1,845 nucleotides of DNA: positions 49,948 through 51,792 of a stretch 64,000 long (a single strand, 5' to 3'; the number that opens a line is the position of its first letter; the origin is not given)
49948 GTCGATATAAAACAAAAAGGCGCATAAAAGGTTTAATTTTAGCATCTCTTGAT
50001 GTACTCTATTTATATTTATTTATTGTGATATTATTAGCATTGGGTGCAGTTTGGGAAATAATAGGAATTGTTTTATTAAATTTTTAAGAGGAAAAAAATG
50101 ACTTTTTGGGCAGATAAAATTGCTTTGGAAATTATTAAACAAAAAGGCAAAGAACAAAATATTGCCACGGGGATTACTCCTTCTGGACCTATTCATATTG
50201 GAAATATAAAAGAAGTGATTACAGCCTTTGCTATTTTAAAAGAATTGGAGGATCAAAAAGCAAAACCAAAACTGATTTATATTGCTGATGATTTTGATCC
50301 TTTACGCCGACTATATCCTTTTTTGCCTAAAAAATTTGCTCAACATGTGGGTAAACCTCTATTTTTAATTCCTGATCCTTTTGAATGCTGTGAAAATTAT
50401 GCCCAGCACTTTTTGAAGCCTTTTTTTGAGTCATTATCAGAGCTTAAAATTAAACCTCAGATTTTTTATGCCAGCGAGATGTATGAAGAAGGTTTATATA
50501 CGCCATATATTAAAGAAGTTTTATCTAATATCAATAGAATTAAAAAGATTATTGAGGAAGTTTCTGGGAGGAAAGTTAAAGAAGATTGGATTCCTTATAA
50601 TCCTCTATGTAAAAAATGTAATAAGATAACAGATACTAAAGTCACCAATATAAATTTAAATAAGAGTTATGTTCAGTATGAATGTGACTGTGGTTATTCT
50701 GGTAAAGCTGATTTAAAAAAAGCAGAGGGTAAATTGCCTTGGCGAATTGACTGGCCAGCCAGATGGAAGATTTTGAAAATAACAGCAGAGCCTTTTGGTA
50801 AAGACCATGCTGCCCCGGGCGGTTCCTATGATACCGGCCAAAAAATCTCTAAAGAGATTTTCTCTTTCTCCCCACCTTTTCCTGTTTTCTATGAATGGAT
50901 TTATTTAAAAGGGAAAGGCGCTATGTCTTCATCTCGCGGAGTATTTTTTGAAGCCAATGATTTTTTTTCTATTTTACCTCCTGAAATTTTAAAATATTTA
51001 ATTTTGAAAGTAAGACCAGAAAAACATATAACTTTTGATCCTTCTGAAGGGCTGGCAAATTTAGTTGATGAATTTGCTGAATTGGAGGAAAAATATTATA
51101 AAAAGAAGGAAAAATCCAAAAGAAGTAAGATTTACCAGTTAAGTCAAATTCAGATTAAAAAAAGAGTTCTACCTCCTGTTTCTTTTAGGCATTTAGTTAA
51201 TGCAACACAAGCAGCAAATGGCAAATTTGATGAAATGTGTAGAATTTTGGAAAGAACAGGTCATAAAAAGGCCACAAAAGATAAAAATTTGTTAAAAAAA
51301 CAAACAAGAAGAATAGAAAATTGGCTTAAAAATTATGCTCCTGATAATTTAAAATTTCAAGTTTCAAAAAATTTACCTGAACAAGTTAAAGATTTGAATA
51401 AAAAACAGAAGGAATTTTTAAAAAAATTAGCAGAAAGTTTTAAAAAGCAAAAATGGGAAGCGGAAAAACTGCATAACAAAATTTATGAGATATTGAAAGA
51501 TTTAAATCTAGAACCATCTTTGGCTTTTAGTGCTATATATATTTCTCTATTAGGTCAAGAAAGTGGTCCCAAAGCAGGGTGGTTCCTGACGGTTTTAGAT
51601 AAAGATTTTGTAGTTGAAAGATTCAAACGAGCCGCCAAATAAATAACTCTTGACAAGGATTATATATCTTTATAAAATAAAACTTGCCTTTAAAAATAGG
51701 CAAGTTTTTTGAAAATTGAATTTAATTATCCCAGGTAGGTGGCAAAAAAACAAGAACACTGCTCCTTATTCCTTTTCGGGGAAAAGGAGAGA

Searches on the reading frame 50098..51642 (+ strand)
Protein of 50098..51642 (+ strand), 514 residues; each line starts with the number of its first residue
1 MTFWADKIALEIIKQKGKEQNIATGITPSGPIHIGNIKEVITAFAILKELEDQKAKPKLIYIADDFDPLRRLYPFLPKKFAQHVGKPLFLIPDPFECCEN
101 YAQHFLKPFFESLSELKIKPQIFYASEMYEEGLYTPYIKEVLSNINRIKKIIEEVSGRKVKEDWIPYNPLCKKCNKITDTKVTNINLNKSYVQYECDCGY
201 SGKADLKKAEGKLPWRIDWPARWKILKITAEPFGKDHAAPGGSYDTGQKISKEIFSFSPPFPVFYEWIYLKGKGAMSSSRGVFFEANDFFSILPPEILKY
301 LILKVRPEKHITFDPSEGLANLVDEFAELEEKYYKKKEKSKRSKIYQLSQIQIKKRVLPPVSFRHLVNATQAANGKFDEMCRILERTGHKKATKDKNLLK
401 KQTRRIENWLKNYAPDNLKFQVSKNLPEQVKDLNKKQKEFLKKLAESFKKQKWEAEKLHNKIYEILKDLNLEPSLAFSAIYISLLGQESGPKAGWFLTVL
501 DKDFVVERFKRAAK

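Call 57: search_protein_families(library=pfam, proteins=[window:50098-51642:+], max_evalue=0.001)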
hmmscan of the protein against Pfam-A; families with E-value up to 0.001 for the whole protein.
window:50098-51642:+ (514 aa): 2 families
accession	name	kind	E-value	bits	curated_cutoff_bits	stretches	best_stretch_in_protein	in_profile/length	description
PF01921.24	tRNA-synt_1f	-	3.8e-128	427.8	27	1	3-351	2-359/360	tRNA synthetases class I (K)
PF19269.4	Anticodon_2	-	6.6e-08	33.5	23.6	1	430-512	57-140/141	Anticodon binding domain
